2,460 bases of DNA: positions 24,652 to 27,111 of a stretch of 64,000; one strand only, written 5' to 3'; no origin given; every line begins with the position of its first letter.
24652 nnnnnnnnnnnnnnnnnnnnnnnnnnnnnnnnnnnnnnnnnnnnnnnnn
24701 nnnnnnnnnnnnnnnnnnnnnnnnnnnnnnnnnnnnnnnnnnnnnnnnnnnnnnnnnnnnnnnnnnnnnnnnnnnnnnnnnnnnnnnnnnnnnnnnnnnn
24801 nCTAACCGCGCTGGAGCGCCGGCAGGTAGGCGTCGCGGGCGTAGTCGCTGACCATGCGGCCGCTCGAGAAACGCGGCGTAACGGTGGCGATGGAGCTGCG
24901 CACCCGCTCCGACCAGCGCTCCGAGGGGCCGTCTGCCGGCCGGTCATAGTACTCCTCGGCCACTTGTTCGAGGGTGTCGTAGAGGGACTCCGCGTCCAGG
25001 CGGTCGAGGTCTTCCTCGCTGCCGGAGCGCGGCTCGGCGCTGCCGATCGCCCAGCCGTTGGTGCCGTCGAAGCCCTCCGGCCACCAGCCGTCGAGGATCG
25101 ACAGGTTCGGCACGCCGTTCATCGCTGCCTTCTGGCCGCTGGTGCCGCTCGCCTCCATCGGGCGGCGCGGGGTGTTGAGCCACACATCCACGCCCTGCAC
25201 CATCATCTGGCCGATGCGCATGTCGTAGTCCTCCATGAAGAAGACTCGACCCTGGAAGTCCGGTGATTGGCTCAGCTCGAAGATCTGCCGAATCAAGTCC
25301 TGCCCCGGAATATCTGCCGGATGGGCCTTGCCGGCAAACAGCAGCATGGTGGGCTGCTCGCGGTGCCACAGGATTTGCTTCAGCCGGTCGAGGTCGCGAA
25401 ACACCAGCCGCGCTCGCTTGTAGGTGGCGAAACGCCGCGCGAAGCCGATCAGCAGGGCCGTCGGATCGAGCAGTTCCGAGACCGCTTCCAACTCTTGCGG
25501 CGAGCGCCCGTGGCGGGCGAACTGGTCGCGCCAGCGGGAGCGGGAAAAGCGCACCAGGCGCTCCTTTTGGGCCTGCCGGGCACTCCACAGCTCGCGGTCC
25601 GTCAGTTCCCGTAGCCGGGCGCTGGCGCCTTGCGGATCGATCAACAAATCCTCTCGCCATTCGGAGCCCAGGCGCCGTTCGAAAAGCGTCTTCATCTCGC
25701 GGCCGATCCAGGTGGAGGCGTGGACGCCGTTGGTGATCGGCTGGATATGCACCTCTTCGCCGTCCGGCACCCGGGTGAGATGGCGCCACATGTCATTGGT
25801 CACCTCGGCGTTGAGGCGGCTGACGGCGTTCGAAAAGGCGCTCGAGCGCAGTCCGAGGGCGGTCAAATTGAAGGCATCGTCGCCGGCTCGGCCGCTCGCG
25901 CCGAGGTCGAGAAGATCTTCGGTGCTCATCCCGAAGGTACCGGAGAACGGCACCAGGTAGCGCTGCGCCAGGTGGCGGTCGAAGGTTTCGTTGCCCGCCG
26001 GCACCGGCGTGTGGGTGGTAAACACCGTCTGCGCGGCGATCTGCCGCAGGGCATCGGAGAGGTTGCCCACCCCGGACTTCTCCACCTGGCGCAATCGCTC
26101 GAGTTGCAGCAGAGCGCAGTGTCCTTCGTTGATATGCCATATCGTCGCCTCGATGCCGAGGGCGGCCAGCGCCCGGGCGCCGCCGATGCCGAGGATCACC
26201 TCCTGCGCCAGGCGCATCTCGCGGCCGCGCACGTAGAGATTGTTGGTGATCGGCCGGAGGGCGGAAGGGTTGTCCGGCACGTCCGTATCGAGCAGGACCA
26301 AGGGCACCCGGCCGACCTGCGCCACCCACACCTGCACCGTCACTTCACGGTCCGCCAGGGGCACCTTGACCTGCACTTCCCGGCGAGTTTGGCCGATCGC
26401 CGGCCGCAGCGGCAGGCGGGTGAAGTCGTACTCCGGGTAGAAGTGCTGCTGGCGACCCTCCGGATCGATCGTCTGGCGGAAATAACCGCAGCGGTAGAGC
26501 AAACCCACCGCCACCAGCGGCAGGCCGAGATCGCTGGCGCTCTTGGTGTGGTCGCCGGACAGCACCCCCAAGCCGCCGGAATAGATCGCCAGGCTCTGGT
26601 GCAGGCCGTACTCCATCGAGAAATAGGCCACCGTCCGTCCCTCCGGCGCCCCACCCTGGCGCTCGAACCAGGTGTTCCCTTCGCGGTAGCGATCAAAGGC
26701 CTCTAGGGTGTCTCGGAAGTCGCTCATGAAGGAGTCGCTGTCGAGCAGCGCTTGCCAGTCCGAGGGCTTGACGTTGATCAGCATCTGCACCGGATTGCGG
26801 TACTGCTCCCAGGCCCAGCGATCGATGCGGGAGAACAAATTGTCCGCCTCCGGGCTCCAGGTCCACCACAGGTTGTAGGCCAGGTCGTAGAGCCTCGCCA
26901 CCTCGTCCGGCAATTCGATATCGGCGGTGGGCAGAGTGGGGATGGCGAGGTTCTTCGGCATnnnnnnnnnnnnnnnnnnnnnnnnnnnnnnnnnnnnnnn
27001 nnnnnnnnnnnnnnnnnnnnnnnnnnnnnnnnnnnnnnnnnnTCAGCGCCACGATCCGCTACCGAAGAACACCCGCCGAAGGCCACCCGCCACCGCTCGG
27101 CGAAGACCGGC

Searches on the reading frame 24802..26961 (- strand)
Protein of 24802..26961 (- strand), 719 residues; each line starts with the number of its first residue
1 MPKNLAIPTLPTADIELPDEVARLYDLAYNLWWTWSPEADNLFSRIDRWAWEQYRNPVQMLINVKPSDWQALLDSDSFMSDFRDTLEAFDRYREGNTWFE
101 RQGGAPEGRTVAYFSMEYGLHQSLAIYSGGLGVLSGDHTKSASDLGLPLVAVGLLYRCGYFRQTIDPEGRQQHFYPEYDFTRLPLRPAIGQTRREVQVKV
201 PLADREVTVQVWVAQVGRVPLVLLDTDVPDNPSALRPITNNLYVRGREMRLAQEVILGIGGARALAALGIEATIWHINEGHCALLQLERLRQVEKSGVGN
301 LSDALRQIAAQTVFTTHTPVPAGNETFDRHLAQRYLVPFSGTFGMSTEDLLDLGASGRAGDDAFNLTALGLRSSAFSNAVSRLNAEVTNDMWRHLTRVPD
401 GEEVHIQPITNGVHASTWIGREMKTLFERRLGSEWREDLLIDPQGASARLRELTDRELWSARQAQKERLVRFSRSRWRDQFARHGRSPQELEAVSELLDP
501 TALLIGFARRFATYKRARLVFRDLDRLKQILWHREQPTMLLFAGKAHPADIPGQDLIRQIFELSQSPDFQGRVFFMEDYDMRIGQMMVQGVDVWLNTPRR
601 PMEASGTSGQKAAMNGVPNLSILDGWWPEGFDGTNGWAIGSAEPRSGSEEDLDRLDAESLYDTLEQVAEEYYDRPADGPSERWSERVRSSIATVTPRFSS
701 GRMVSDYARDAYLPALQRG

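Call 72: search_protein_families(library=pfam, proteins=[window:24802-26961:-], max_evalue=0.00001)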
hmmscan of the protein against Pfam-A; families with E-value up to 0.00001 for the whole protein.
window:24802-26961:- (719 aa): 2 families
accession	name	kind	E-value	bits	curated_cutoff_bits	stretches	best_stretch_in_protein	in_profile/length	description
PF11897.13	DUF3417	-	8.5e-32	110.3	25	1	17-124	1-109/109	Protein of unknown function (DUF3417)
PF00343.26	Phosphorylase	-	9.6e-21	74.2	27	1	365-625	325-579/713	Carbohydrate phosphorylase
